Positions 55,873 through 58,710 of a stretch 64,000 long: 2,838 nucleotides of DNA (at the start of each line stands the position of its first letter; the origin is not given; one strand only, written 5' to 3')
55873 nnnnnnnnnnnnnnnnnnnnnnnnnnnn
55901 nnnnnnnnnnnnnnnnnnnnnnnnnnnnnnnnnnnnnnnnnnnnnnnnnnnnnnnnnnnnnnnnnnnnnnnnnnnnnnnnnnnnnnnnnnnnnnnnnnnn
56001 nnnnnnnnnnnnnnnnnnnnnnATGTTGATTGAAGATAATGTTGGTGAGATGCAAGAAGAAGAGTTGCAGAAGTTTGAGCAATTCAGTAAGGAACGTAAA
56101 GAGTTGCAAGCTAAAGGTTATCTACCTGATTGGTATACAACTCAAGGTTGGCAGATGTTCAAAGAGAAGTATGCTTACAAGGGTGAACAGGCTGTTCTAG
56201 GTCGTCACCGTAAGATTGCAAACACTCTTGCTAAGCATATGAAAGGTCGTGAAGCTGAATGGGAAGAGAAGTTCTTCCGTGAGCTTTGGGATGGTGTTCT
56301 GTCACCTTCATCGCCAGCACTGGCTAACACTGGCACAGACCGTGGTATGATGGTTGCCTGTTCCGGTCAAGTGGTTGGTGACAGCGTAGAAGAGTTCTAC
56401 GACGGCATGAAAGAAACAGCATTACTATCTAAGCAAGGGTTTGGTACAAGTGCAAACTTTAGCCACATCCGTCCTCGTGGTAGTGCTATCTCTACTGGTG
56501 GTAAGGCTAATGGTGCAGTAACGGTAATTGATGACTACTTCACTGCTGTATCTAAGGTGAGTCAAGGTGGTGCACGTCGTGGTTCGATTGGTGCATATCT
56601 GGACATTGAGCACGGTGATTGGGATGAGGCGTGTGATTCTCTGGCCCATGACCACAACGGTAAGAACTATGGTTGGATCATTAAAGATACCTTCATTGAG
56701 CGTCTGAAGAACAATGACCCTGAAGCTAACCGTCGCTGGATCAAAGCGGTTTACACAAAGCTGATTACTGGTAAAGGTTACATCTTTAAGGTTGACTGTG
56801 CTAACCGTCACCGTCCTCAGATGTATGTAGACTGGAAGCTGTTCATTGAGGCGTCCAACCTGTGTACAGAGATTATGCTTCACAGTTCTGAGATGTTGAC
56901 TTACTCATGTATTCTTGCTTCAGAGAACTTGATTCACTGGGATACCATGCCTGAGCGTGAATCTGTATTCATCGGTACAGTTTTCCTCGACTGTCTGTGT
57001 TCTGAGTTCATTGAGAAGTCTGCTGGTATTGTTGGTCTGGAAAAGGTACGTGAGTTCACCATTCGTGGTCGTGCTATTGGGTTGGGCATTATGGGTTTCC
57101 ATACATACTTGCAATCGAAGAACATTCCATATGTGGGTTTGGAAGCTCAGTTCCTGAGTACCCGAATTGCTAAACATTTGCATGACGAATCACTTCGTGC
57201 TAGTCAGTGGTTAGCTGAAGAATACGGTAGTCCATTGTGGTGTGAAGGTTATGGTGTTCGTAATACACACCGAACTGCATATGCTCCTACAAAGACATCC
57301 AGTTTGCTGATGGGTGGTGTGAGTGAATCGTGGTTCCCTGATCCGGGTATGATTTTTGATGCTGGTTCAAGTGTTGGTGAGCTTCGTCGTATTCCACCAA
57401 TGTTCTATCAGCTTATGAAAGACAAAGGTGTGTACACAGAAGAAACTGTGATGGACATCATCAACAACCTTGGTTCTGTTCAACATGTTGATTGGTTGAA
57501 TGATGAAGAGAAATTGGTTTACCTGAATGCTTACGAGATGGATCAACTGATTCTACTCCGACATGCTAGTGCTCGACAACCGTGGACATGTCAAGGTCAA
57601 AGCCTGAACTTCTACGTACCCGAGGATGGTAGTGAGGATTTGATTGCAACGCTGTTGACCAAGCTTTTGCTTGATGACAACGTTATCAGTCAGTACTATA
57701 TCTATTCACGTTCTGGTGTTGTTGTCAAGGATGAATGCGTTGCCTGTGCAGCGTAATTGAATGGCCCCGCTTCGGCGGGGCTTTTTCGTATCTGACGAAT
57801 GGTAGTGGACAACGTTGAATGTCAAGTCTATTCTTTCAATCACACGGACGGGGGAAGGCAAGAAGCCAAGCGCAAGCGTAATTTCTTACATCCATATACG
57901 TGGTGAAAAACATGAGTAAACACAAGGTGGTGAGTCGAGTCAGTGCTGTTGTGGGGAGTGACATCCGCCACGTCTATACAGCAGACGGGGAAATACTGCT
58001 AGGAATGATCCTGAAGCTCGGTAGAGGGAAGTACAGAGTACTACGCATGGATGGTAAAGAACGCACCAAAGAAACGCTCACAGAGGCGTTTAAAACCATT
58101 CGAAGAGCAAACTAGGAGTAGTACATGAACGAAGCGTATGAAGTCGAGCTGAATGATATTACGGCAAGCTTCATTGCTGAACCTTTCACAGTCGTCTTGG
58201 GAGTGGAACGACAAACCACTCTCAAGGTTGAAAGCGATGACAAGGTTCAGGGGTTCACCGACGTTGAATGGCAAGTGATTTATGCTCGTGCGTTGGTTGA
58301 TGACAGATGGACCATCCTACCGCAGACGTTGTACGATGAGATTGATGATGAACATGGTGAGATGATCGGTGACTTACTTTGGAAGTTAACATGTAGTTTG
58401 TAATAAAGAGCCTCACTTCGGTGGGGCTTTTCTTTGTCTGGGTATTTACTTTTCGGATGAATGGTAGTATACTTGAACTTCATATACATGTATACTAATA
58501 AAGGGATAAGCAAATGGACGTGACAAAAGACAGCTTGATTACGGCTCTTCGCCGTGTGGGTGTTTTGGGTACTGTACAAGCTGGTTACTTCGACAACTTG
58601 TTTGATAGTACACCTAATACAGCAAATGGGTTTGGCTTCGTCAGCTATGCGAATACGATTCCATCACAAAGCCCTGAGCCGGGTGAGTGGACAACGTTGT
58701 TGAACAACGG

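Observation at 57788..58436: GC-rich two-gene cassette (basic 68 aa + acidic 92 aa) bracketed by near-identical terminators and a repeated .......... motif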

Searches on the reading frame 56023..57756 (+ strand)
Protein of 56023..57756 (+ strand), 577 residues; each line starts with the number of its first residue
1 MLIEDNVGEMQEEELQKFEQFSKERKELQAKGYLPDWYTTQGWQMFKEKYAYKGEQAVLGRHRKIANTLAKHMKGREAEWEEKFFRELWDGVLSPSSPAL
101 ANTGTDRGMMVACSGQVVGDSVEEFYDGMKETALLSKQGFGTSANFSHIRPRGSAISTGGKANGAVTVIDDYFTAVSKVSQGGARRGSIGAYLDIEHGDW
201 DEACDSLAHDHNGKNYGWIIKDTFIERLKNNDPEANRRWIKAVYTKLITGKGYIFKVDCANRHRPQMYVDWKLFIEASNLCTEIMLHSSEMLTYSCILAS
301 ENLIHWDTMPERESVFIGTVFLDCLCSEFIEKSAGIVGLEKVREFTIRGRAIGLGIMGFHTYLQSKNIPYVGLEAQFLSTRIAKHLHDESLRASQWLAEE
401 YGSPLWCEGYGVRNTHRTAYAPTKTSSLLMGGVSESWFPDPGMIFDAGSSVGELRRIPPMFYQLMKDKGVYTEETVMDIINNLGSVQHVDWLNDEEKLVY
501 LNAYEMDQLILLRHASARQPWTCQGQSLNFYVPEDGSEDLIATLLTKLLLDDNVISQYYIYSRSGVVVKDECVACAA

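Call 8: search_protein_families(library=phrogs, proteins=[window:56023-57756:+], max_evalue=0.1)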
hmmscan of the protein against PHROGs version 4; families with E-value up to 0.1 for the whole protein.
window:56023-57756:+ (577 aa): 10 families
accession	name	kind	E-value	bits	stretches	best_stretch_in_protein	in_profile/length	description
phrog_30939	-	DNA, RNA and nucleotide metabolism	6.1e-138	462.3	1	17-575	393-976/977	ribonucleotide reductase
phrog_84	-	DNA, RNA and nucleotide metabolism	8.4e-128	428.9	1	11-576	179-795/975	ribonucleoside-diphosphate reductase large subunit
phrog_12229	-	DNA, RNA and nucleotide metabolism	8.5e-42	144.3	2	35-183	4-149/577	ribonucleotide reductase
phrog_3844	-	moron, auxiliary metabolic gene and host takeover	5.8e-36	125.4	2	407-576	307-450/451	NrdA-like aerobic NDP reductase large subunit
phrog_3987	-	DNA, RNA and nucleotide metabolism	8.3e-27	94.9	2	10-232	121-348/467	ribonucleotide reductase large subunit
phrog_29665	-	unknown function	3.8e-19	70.2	1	285-422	1-150/150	-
phrog_33412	-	unknown function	1.2e-10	42.3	1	457-533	17-93/140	-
phrog_6132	-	DNA, RNA and nucleotide metabolism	8.1e-08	32.9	1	77-182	181-288/530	ribonucleotide reductase large subunit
phrog_367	-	DNA, RNA and nucleotide metabolism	2.5e-06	27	1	43-442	317-536/701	ribonucleotide reductase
phrog_22953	-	DNA, RNA and nucleotide metabolism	3.6e-05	24.9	1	148-202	6-61/201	ribonucleotide reductase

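Call 9: search_protein_families(library=pfam, proteins=[window:56023-57756:+], max_evalue=0.1)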
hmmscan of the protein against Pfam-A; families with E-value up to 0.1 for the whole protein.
window:56023-57756:+ (577 aa): 2 families
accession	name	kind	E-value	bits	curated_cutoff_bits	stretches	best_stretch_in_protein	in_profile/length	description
PF02867.20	Ribonuc_red_lgC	-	4.3e-64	217.5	23.9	3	408-542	374-506/523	Ribonucleotide reductase, barrel domain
PF00317.26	Ribonuc_red_lgN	-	3.3e-10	40.3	28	1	38-108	3-77/77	Ribonucleotide reductase, all-alpha domain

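Call 13: search_dna_similar(query=window:56023-57756:+, collection=phages, mode=protein, max_rows=25)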
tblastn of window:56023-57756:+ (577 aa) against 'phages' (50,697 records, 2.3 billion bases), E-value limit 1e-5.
Records with a match: 1679; places in all: 1712; records where one place covers at least 80% of the query: 589.
Best place of each record, by identity: 60-80% 35; <60% 1644.
By first word of the organism name: Staphylococcus 341; Pseudomonas 281; Bacillus 177; Rheinheimera 115; Vibrio 91; Acinetobacter 61; Listeria 58; Aeromonas 54; Rhizobium 44; Caulobacter 41; and 82 more.
By host as written in the record: Staphylococcus aureus 117; Rheinheimera sp. BAL341 115; - 110; Pseudomonas aeruginosa 89; Listeria monocytogenes 46; Staphylococcus sp. 40; Vibrio harveyi BAA-1116 36; Bacillus subtilis 35; and 440 more.
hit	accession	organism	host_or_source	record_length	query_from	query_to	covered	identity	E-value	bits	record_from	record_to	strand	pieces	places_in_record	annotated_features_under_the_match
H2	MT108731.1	Pseudomonas phage Epa43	Pseudomonas sp.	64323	7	577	99%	74.8%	0e+0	902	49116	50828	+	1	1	hypothetical protein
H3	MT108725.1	Pseudomonas phage Epa5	Pseudomonas sp.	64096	7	577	99%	74.6%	0e+0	900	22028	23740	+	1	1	none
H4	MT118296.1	Pseudomonas phage Epa19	Pseudomonas sp.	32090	7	577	99%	74.6%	0e+0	900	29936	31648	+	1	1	hypothetical protein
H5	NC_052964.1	Pseudomonas phage Epa5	Pseudomonas sp.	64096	7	577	99%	74.6%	0e+0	900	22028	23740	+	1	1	none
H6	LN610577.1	Pseudomonas phage vB_PaeS_PAO1_Ab18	Pseudomonas aeruginosa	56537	9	577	99%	72.9%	0e+0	875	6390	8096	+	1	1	ORF07: putative Ribonucleotide reductase of class Ia | ORF06: putative Ribonucleotide reductase of class Ia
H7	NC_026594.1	Pseudomonas phage vB_PaeS_PAO1_Ab18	Pseudomonas aeruginosa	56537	9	577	99%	72.9%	0e+0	875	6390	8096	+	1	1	ORF07: ribonucleotide reductase | ORF06: ribonucleotide reductase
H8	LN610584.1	Pseudomonas phage vB_PaeS_PAO1_Ab19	Pseudomonas aeruginosa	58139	9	577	99%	72.8%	0e+0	871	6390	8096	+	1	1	record has no annotation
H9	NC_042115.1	Pseudomonas phage vB_PaeS_PAO1_Ab19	Pseudomonas aeruginosa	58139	9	577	99%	72.8%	0e+0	871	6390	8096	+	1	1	ribonucleotide reductase (x2)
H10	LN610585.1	Pseudomonas phage vB_PaeS_PAO1_Ab20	Pseudomonas aeruginosa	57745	9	577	99%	72.6%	0e+0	872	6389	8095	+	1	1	record has no annotation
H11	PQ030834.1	Pseudomonas phage phiW8-1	Pseudomonas aeruginosa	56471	9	577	99%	72.4%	0e+0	871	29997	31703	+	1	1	record has no annotation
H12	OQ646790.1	Pseudomonas phage PA_LZ03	Pseudomonas aeruginosa PA14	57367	9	577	99%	72.4%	0e+0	870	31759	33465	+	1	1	ribonucleotide reductase, large subunit | putative ribonucleotide reductase small subunit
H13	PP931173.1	Pseudomonas phage PAKlein3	Pseudomonas aeruginosa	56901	9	577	99%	72.4%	0e+0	870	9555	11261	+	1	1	ribonucleoside-diphosphate reductase large subunit | ribonucleoside diphosphate reductase small subunit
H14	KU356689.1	Pseudomonas phage ZC01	Pseudomonas aeruginosa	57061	9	577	99%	72.2%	0e+0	869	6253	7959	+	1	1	ribonucleoside-diphosphate reductase large subunit | hypothetical protein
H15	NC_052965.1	Pseudomonas phage ZC01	Pseudomonas aeruginosa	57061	9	577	99%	72.2%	0e+0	869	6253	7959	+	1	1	ribonucleotide reductase (x2)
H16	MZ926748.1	Pseudomonas phage AIIMS-Plu-RaNi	Pseudomonas luteola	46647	17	577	97%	73.1%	0e+0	859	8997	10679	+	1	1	putative ribonucleotide reductase large subunit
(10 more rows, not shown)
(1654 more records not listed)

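Call 14: get_annotated_region(hit=H2, flank=6000)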
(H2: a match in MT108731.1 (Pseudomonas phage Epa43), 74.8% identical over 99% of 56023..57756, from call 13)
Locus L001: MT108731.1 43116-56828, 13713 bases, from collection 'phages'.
description: Pseudomonas phage Epa43, complete genome.
organism: Pseudomonas phage Epa43 (NCBI taxid 2719574)
taxonomy: Viruses; Duplodnaviria; Heunggongvirae; Uroviricota; Caudoviricetes; Mesyanzhinovviridae; Bradleyvirinae; Epaquintavirus
host: Pseudomonas sp.; source: -; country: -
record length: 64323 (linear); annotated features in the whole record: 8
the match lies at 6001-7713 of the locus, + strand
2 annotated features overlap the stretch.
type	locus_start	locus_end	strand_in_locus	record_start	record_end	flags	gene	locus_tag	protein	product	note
CDS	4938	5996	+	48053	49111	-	-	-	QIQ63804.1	hypothetical protein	ORF06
CDS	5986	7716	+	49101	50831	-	-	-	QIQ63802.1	hypothetical protein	ORF07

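Call 15: get_annotated_region(hit=H7, flank=6000)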
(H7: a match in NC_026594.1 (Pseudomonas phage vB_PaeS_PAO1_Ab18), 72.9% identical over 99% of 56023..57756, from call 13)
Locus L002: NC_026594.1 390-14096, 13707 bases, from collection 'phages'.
description: Pseudomonas phage vB_PaeS_PAO1_Ab18, complete genome.
organism: Pseudomonas phage vB_PaeS_PAO1_Ab18 (NCBI taxid 1548905)
taxonomy: Viruses; Duplodnaviria; Heunggongvirae; Uroviricota; Caudoviricetes; Mesyanzhinovviridae; Bradleyvirinae; Abidjanvirus; Pseudomonas virus Ab18
host: Pseudomonas aeruginosa; source: sewage water sample; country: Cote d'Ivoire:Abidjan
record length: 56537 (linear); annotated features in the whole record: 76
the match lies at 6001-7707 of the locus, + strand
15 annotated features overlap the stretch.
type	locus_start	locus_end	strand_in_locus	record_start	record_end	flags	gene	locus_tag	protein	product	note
CDS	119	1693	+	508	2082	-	ORF01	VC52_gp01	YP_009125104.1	putative DNA helicase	-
CDS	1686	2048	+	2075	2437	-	ORF02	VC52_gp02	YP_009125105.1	hypothetical protein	-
CDS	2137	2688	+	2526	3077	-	ORF03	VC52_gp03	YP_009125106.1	hypothetical protein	-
CDS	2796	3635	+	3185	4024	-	ORF04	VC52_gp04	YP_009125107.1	hypothetical protein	-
CDS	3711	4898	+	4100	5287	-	ORF05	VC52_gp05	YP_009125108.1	Dda-like helicase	-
CDS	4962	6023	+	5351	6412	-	ORF06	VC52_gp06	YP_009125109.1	ribonucleotide reductase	-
CDS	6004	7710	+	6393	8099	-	ORF07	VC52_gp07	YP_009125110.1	ribonucleotide reductase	-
CDS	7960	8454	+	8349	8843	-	ORF08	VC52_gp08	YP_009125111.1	hypothetical protein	-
CDS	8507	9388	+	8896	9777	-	ORF09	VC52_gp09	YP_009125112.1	hypothetical protein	-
CDS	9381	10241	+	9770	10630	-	ORF10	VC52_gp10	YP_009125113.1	hypothetical protein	-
CDS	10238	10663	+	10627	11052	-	ORF11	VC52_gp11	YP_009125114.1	acetyltransferase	-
CDS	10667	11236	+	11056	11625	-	ORF12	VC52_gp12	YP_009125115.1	terminase small subunit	-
CDS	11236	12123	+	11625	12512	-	ORF13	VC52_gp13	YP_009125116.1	hypothetical protein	-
CDS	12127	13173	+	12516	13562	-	ORF14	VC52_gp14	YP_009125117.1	thymidylate synthase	-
CDS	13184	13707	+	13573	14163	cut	ORF15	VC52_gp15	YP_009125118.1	hypothetical protein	-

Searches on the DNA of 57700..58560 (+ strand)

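Call 4: search_dna_similar(query=window:57700-58520:+, collection=phages, mode=distant, max_rows=40)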
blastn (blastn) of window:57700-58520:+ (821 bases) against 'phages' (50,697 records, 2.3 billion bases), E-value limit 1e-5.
No match.

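Call 30: search_rna_families(source=window, start=57700, end=58560, threshold=evalue, max_evalue=10)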
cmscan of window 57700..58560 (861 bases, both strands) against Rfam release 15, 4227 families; matches with E-value up to 10: 13.
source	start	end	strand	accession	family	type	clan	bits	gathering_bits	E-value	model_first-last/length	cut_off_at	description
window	57758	57784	+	RF00195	RsmY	Gene; sRNA;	CL00106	22.8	57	0.0028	95-121/121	no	RsmY RNA family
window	58339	58399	+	RF01278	SNORD109A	Gene; snRNA; snoRNA; CD-box;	CL00069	22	35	0.074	1-67/67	no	Small nucleolar RNA SNORD109A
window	58343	58432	+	RF01400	istR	Gene; antitoxin;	-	19.5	45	0.22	1-130/130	no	istR Hfq binding RNA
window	58336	58431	+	RF02144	rsmX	Gene;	CL00106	18.9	56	0.46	1-114/114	no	rsmX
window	58337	58439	+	RF02076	STnc100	Gene; sRNA;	-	18.2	47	0.16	1-206/206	no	Gammaproteobacterial sRNA STnc100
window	58051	58096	+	RF01342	CRISPR-DR32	Gene; CRISPR;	-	18.2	48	3.4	1-37/37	no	CRISPR RNA direct repeat element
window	57700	57786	+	RF01400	istR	Gene; antitoxin;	-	17.4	45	0.73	38-130/130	5'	istR Hfq binding RNA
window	58087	58131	+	RF01095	PK-CuYV_BPYV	Cis-reg;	-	15.8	60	6.9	1-56/56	no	3'-terminal pseudoknot of CuYV/BPYV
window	58058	58086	+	RF02925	6A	Gene; sRNA;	-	15.5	41.2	9.7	1-52/52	no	6A RNA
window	57700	57787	+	RF02766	Ysr49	Gene; sRNA;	-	15.4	95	3.3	5-124/124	5'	Yersinia sRNA 49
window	58373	58438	+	RF01384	InvR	Gene;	-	15.3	60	8.8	1-91/91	no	Invasion gene-associated RNA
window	58362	58438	+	RF02538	TarB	Gene; sRNA;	-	14.9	80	6.4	1-79/79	no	Vibrio ToxT activated RNA TarB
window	58341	58388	+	RF01140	sR20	Gene; snRNA; snoRNA; CD-box;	-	14.4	44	4.8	1-56/56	no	Small nucleolar RNA sR20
